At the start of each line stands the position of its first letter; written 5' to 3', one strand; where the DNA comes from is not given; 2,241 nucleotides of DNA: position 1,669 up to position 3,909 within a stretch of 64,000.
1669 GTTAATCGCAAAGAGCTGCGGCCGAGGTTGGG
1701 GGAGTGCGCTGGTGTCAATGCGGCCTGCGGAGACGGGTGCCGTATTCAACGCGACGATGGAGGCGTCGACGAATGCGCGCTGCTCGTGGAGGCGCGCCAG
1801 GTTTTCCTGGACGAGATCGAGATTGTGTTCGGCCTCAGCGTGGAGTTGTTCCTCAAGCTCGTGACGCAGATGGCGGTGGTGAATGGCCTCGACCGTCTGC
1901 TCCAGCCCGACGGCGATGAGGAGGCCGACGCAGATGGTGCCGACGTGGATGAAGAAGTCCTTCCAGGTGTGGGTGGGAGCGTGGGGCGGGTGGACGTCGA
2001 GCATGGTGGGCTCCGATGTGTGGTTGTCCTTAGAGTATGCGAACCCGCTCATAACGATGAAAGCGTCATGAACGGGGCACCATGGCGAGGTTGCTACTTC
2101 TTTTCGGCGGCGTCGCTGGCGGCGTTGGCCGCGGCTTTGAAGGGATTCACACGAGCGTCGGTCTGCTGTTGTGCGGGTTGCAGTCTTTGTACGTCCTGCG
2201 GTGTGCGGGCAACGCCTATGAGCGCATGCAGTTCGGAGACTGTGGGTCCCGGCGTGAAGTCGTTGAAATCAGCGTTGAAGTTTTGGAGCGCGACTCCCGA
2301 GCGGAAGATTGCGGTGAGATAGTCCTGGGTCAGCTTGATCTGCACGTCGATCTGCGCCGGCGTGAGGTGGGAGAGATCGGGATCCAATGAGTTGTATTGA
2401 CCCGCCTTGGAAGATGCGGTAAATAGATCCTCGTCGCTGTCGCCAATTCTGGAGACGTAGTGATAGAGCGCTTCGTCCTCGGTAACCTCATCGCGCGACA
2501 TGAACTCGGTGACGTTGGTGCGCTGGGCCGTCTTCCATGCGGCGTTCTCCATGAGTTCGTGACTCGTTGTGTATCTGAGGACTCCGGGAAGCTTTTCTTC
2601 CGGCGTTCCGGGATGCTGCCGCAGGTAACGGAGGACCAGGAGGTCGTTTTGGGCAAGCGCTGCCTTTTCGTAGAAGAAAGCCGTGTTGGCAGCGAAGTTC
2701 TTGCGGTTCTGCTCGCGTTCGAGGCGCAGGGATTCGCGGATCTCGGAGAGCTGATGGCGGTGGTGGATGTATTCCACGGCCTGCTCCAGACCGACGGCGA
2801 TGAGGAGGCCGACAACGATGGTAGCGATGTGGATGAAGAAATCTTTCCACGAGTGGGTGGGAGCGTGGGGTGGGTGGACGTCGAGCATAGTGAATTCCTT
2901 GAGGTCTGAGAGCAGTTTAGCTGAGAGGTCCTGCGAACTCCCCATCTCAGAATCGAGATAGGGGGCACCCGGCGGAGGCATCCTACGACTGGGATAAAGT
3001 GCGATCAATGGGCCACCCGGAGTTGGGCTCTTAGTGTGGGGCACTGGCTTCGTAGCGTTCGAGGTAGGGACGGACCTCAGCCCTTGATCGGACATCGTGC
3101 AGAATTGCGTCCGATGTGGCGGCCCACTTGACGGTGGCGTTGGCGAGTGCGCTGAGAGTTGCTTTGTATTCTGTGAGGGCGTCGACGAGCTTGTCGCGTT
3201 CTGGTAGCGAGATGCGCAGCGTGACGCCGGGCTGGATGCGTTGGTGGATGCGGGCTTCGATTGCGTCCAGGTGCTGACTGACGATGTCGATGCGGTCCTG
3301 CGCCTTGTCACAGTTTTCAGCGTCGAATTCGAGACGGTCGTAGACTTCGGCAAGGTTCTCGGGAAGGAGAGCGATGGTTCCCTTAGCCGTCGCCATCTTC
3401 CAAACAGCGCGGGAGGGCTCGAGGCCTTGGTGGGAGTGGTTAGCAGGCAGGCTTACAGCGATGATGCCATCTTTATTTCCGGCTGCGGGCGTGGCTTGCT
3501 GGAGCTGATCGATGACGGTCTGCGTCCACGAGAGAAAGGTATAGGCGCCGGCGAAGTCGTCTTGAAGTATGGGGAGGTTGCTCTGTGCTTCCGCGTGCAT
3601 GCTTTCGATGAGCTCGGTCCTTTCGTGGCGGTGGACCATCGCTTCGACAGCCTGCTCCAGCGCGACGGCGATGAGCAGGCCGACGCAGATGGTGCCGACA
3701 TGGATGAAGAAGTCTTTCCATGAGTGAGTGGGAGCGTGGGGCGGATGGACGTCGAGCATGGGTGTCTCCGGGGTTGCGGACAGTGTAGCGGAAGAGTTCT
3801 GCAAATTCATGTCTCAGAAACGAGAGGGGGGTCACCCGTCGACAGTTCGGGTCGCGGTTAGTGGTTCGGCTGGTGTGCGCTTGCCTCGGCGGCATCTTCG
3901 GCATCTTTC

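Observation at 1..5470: Tandem array of eight HPPH-module membrane-protein genes: constant 5' module, two classes of variable C-terminal domain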

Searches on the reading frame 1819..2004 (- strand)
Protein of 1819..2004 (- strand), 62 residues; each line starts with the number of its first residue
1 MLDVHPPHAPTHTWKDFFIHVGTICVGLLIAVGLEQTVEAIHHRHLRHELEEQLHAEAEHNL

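Call 46: search_protein_representatives(alignment_id=A4)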
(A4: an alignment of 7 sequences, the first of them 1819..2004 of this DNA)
Query: 7 sequences, 62 profile positions. Proteins with E-value up to 0.001 (for the whole library): 2486; up to 1e-10: 1237; up to 1e-30: 15. The best 150 are listed.
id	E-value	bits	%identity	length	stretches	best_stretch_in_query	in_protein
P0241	4.5e-33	129.2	-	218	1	1-62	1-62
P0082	5.5e-33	129.0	-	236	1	1-62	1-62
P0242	1.2e-32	127.9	-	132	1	1-61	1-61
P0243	4.9e-32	125.9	-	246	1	1-62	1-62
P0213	1.3e-31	124.6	-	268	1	1-61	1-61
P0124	1.5e-31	124.4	-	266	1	1-61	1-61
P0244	1.9e-31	124.0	-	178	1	1-61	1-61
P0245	2.0e-31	124.0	-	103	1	1-62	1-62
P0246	3.1e-31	123.4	-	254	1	1-61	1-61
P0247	4.4e-31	122.9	-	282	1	1-59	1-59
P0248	5.7e-31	122.5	-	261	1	1-61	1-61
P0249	6.6e-31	122.3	-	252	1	1-62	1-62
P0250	8.1e-31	122.0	-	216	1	1-61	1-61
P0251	8.8e-31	121.9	-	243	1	1-61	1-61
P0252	9.5e-31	121.8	-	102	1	1-62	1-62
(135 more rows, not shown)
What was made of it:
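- A module profile found 2486 cluster representatives, all 200-300 aa or fragments, and the module is at the very N-terminus in nearly all of them (call 46).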

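Call 78: search_solved_structures(query=A4, max_evalue=10, show_alignments=2)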
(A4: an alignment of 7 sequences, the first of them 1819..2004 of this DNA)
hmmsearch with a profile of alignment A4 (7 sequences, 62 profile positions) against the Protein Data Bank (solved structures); distinct sequences matched with E-value up to 10: 1.
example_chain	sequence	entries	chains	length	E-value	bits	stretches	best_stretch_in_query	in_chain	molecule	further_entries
6rko_H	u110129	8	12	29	0.5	13.7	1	20-37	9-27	Uncharacterized protein YnhF | Cytochrome bd-I ubiquinol oxidase CydH (Uncharacterized protein YnhF)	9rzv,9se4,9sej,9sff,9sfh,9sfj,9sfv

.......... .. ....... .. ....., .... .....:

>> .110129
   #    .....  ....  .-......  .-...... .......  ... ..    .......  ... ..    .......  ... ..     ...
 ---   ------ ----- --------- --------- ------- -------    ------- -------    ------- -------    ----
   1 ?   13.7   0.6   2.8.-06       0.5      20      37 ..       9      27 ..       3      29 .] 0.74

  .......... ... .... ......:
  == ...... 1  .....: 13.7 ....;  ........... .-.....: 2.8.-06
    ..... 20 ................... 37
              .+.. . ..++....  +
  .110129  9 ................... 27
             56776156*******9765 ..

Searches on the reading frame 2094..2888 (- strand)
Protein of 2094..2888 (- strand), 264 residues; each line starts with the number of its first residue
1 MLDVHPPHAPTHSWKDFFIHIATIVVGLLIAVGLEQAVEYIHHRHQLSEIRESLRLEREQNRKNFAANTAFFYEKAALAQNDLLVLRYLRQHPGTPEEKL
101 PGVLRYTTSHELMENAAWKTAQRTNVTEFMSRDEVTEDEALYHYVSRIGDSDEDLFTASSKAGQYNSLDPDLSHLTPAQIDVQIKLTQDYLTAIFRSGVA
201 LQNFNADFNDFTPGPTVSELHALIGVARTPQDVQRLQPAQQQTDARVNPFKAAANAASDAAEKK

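Call 3: search_protein_families(library=pfam, proteins=[window:2094-2870:-], max_evalue=1)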
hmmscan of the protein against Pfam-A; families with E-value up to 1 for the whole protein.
window:2094-2870:- (258 aa): 1 family
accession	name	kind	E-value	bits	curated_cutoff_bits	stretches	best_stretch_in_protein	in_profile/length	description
PF04728.18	LPP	-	0.11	13.3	29.1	1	225-256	7-38/53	Lipoprotein leucine-zipper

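Call 6: search_protein_families(library=ncbifam, proteins=[window:2094-2870:-], max_evalue=1)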
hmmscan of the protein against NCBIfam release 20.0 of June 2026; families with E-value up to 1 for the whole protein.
window:2094-2870:- (258 aa): 1 family
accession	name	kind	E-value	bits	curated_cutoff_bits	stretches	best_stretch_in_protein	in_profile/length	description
NF038335.1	YPO0640_fam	subfamily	0.0033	17.3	55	1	100-163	66-124/150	YrhA family protein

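Call 30: search_protein_families(library=padloc, proteins=[window:2094-2888:-], max_evalue=1)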
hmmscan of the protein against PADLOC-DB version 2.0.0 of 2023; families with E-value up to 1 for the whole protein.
window:2094-2888:- (264 aa): 0 families

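Call 64: search_protein_families(library=phrogs, proteins=[window:2094-2888:-], max_evalue=0.1)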
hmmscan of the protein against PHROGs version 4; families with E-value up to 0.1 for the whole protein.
window:2094-2888:- (264 aa): 0 families

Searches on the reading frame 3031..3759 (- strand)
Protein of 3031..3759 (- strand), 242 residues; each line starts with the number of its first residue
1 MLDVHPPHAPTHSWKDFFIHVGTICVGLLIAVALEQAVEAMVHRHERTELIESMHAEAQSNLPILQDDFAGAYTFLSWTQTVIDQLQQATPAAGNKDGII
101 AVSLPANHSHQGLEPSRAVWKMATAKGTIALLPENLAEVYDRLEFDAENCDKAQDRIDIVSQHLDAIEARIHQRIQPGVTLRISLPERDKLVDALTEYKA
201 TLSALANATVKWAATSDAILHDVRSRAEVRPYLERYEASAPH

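Call 3: search_protein_families(library=pfam, proteins=[window:3031-3759:-], max_evalue=1)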
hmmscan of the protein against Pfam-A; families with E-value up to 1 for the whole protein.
window:3031-3759:- (242 aa): 2 families
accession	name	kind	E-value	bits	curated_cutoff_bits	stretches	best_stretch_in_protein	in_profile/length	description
PF24611.2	Spectrin_Anc-1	-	0.15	12.8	33.2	1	148-206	18-76/115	Nuclear anchorage protein 1, spectrin-like repeat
PF08391.16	Ly49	-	0.27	12.2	31.5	1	13-69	3-56/119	Ly49-like protein, N-terminal region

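Call 6: search_protein_families(library=ncbifam, proteins=[window:3031-3759:-], max_evalue=1)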
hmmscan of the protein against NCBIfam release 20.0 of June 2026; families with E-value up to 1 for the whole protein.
window:3031-3759:- (242 aa): 1 family
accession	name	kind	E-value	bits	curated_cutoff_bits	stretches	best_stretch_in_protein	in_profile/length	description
NF047515.1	SpiroCoCo_C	equivalog_domain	0.18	10.9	125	1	135-228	139-228/313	SpiroCoCo family coiled-coil protein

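Call 30: search_protein_families(library=padloc, proteins=[window:3031-3759:-], max_evalue=1)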
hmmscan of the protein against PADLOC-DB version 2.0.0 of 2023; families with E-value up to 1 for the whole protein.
window:3031-3759:- (242 aa): 1 family
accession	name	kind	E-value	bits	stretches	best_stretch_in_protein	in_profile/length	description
PDLC00551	JetC2|JetC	-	0.00055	15.9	1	107-236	765-893/1365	DUF3584 domain; MukB-like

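Call 64: search_protein_families(library=phrogs, proteins=[window:3031-3759:-], max_evalue=0.1)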
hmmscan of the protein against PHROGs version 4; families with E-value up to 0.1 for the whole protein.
window:3031-3759:- (242 aa): 0 families
